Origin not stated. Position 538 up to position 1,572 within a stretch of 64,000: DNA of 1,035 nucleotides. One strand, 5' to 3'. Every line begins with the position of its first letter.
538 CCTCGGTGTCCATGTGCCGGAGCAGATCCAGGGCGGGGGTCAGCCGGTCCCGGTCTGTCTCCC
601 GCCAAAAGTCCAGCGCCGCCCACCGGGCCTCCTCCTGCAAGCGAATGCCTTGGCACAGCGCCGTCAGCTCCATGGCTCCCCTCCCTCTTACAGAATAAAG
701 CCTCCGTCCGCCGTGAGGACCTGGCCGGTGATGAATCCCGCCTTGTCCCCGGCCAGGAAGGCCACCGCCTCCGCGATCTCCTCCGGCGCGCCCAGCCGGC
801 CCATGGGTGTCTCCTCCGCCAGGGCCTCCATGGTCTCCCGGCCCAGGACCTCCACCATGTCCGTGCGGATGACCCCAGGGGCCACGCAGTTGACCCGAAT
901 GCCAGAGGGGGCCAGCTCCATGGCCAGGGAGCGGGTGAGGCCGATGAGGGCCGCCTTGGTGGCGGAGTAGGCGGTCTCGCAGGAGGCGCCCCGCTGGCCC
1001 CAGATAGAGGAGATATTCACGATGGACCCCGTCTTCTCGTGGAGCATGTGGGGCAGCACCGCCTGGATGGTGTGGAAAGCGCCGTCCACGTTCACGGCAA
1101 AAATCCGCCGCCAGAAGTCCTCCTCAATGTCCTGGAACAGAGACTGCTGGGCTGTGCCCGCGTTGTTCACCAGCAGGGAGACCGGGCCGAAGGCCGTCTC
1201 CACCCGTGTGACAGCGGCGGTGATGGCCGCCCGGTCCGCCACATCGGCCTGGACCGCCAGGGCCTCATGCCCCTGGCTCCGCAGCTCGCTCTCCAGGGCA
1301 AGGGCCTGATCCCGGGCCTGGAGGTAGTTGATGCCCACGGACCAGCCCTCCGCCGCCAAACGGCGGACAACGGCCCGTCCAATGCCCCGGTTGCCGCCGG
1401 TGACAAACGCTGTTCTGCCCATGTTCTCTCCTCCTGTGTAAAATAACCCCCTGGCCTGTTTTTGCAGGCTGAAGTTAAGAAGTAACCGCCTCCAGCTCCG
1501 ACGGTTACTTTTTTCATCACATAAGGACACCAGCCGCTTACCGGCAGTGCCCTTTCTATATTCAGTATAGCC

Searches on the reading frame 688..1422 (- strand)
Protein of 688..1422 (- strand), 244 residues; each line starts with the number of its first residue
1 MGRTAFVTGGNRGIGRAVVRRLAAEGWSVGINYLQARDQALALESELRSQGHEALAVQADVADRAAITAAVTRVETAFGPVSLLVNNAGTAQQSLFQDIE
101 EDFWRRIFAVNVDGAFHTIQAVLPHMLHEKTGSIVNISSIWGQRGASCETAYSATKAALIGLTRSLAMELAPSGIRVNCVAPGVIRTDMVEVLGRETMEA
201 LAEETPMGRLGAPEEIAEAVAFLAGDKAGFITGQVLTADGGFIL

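Call 78: search_protein_families(library=pfam, proteins=[window:688-1422:-], max_evalue=0.00001)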
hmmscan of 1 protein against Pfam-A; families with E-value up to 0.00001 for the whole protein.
window:688-1422:- (244 aa): 4 families
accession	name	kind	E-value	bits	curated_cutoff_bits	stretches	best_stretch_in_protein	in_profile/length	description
PF13561.12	adh_short_C2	-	3e-68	230.3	27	1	11-242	5-235/236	Enoyl-(Acyl carrier protein) reductase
PF00106.31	adh_short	-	1.1e-61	208.2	26.6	1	4-193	2-190/195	short chain dehydrogenase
PF08659.16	KR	-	1.4e-19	71.2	22.6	1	5-166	3-163/180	KR domain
PF23441.1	SDR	-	7.5e-07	29.2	27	1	115-244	126-257/258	SDR-like rossmann domain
